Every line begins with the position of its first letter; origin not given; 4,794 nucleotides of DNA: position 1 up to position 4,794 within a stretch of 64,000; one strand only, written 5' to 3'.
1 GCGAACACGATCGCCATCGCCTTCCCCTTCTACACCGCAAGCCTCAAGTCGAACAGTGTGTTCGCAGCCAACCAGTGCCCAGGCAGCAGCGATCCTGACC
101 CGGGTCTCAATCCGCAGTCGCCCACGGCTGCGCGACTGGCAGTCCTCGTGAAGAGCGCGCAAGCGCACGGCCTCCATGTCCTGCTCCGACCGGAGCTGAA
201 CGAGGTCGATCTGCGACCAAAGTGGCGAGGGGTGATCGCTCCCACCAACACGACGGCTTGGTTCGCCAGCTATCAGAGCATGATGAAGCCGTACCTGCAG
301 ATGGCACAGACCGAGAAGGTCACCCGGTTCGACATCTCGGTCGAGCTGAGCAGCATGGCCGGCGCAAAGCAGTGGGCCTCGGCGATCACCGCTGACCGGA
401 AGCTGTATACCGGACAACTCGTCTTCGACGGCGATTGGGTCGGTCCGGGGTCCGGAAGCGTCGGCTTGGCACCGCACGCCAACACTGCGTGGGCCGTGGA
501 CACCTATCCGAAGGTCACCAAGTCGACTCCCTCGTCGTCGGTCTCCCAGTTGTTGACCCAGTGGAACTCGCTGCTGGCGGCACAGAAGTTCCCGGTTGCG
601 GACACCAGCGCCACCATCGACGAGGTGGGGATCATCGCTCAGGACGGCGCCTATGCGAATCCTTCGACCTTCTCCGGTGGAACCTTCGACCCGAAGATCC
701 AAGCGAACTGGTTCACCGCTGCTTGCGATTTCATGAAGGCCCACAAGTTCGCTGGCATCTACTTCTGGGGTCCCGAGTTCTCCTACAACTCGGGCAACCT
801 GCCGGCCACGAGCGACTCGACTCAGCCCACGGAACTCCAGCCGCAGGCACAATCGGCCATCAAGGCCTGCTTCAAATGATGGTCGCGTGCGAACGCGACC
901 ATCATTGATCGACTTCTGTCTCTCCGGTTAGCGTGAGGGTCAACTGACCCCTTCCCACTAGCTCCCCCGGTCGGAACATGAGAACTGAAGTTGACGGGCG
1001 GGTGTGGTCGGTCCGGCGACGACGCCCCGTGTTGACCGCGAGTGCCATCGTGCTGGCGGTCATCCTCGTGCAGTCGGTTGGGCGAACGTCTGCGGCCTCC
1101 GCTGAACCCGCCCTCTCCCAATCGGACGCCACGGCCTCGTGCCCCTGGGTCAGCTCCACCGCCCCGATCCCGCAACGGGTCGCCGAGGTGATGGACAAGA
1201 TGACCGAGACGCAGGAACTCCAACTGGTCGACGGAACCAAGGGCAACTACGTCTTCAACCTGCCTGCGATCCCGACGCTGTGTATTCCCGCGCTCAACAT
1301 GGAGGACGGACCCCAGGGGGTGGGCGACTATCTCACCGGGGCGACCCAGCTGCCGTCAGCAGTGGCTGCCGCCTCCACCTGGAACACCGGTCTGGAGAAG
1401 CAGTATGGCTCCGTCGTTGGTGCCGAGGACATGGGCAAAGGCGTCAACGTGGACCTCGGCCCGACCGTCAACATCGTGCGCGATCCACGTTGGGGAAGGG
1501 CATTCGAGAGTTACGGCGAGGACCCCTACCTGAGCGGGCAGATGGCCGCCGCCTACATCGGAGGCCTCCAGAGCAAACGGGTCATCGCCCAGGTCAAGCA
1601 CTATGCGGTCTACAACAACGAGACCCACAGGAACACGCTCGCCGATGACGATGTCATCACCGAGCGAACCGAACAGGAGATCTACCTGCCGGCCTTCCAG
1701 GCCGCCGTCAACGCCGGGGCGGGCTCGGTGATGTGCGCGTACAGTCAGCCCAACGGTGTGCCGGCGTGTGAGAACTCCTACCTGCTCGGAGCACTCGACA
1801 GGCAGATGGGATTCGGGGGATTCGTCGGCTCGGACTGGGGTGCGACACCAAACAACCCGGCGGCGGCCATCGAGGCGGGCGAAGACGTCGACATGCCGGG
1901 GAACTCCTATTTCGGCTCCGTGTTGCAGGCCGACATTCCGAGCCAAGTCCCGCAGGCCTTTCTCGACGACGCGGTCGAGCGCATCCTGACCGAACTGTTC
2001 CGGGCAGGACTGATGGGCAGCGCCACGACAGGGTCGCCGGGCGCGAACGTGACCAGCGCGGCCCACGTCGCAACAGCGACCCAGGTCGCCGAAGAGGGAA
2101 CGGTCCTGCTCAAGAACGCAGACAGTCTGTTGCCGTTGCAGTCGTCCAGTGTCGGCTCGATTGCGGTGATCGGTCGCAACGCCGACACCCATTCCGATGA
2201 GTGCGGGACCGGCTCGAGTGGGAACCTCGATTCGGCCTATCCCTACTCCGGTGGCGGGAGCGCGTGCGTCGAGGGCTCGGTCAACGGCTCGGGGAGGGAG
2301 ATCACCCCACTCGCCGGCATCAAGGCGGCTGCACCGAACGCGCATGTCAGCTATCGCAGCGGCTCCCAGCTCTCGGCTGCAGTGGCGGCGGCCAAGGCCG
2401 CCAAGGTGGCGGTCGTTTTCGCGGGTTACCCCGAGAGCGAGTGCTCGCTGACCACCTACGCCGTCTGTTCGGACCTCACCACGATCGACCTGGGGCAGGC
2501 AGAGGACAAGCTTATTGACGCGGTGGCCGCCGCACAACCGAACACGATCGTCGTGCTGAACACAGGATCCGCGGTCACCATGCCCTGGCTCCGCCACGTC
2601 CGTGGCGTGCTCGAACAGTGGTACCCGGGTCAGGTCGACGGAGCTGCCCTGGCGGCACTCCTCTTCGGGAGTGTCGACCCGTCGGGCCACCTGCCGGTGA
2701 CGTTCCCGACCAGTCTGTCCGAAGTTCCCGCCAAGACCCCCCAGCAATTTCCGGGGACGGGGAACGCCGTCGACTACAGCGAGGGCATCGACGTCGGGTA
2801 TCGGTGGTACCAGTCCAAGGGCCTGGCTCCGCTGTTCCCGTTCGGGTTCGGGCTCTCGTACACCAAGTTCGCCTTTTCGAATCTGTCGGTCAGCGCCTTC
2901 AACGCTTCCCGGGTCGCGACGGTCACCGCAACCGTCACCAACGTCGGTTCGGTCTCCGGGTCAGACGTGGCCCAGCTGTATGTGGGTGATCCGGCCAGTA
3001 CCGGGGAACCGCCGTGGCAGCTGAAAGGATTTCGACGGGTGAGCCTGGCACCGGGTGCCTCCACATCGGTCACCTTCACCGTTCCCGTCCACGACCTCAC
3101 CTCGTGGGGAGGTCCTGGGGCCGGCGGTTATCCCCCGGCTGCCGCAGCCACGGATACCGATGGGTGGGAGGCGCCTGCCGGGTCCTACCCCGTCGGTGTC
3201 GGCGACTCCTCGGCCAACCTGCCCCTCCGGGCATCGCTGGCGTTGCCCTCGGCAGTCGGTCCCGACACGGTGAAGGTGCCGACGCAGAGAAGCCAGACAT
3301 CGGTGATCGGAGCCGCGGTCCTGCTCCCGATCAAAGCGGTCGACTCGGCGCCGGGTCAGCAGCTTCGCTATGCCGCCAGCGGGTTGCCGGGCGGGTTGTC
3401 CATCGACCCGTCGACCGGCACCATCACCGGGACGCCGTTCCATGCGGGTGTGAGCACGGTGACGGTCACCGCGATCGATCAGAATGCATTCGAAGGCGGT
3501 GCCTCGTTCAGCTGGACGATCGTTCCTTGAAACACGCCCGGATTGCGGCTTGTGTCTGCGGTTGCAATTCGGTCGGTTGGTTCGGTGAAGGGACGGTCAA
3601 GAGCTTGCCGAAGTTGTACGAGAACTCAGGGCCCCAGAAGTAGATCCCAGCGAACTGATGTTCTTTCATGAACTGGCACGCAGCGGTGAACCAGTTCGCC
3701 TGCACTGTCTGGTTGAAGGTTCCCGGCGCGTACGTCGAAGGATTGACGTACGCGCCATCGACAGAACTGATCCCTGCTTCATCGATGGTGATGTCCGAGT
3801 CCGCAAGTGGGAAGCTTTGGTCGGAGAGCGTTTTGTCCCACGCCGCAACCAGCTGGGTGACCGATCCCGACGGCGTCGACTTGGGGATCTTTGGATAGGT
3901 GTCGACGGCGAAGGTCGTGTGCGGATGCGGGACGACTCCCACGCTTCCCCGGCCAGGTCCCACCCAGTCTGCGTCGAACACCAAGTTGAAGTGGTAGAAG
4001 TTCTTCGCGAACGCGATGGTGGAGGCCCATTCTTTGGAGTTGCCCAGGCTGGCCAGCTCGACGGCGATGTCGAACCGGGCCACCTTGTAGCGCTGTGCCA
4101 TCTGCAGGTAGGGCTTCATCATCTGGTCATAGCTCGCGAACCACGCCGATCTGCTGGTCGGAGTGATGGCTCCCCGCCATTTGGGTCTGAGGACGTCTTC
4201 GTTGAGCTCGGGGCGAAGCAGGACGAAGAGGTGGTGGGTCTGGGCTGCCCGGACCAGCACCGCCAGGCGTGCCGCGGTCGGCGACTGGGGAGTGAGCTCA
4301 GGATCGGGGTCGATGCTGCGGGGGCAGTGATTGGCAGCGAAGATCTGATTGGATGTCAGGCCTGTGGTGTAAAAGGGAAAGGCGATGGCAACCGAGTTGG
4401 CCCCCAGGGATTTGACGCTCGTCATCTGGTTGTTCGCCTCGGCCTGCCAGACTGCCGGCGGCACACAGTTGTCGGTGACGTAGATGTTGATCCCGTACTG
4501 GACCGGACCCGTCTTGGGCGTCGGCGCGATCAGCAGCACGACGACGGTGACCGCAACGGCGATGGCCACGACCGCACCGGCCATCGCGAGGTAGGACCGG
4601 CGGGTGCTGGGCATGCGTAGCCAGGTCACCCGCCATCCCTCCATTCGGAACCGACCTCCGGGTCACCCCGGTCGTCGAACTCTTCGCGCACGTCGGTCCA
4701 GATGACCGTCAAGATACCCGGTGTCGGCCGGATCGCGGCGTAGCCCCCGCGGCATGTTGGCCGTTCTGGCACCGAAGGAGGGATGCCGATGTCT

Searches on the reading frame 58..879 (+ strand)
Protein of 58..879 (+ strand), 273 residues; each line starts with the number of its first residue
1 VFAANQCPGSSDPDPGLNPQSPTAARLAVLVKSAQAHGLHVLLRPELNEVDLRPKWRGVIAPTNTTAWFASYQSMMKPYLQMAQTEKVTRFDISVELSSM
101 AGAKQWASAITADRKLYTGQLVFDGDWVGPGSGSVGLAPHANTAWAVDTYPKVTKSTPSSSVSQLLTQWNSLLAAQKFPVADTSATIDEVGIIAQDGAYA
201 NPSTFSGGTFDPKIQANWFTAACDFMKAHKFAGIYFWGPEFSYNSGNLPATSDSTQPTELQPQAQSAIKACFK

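Call 13: search_protein_families(library=pfam, proteins=[window:58-879:+], max_evalue=0.001)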
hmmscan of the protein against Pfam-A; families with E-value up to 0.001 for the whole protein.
window:58-879:+ (273 aa): 1 family
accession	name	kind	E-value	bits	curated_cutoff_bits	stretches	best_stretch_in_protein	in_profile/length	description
PF22612.2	GH113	-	1.2e-15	58.1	27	1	23-237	57-266/289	Glycoside Hydrolase Family 113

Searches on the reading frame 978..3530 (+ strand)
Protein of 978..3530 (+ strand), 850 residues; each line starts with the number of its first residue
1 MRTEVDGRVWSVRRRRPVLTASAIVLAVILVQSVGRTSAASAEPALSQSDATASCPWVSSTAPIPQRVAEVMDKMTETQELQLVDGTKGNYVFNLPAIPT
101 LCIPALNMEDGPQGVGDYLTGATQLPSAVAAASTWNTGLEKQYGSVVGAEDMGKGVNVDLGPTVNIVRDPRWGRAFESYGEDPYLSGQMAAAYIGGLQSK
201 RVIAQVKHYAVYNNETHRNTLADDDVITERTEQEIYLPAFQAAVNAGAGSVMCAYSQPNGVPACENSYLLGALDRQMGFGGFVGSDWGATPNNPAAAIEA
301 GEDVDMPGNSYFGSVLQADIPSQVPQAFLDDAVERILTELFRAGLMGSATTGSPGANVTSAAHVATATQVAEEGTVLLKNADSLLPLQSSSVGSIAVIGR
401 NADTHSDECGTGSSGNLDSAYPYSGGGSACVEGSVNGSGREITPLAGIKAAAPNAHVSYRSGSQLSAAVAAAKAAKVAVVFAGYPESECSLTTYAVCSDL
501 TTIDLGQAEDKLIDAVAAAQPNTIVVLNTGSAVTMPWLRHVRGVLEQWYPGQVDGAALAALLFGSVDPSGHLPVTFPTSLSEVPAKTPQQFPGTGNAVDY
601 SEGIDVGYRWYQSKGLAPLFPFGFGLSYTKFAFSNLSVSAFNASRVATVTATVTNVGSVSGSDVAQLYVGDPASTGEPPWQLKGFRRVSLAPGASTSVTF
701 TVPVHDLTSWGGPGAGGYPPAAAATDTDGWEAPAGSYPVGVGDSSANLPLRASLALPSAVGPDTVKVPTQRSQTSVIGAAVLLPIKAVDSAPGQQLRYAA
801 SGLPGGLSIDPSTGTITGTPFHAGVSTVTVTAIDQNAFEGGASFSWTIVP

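Call 7: search_protein_families(library=pfam, proteins=[window:978-3530:+], max_evalue=0.01)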
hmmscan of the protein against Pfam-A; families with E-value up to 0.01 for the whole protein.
window:978-3530:+ (850 aa): 4 families
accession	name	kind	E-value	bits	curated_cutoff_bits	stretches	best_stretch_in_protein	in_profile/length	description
PF01915.27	Glyco_hydro_3_C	-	8.4e-51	173.2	31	1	375-628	1-200/200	Glycosyl hydrolase family 3 C-terminal domain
PF00933.27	Glyco_hydro_3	-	8.9e-42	144.1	27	1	101-338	61-315/316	Glycosyl hydrolase family 3 N terminal domain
PF14310.12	Fn3-like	-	1.6e-17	63.8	25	1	663-745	1-71/71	Fibronectin type III-like domain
PF05345.18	He_PIG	-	2.1e-14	54.2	24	1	765-848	3-95/96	Putative Ig domain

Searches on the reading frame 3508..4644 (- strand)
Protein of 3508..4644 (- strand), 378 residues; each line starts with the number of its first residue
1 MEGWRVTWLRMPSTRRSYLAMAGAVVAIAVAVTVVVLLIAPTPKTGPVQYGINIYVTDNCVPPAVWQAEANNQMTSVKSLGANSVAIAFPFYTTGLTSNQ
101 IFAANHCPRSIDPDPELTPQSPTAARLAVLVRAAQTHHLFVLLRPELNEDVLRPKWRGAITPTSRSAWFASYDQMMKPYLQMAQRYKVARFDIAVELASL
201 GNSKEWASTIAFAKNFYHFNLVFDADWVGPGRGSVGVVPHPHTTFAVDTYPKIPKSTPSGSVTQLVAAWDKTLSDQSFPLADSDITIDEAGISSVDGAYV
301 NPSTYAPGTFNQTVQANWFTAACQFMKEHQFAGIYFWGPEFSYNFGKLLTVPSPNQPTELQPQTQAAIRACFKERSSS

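Call 7: search_protein_families(library=pfam, proteins=[window:3508-4644:-], max_evalue=0.01)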
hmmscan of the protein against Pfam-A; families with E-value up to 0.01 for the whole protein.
window:3508-4644:- (378 aa): 1 family
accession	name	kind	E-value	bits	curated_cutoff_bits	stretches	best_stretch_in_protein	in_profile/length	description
PF22612.2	GH113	-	2.9e-14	53.6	27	1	68-337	15-266/289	Glycoside Hydrolase Family 113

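Call 42: search_protein_families(library=ncbifam, proteins=[window:3526-4614:-], max_evalue=0.1)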
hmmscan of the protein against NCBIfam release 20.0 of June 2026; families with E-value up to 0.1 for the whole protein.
window:3526-4614:- (363 aa): 0 families
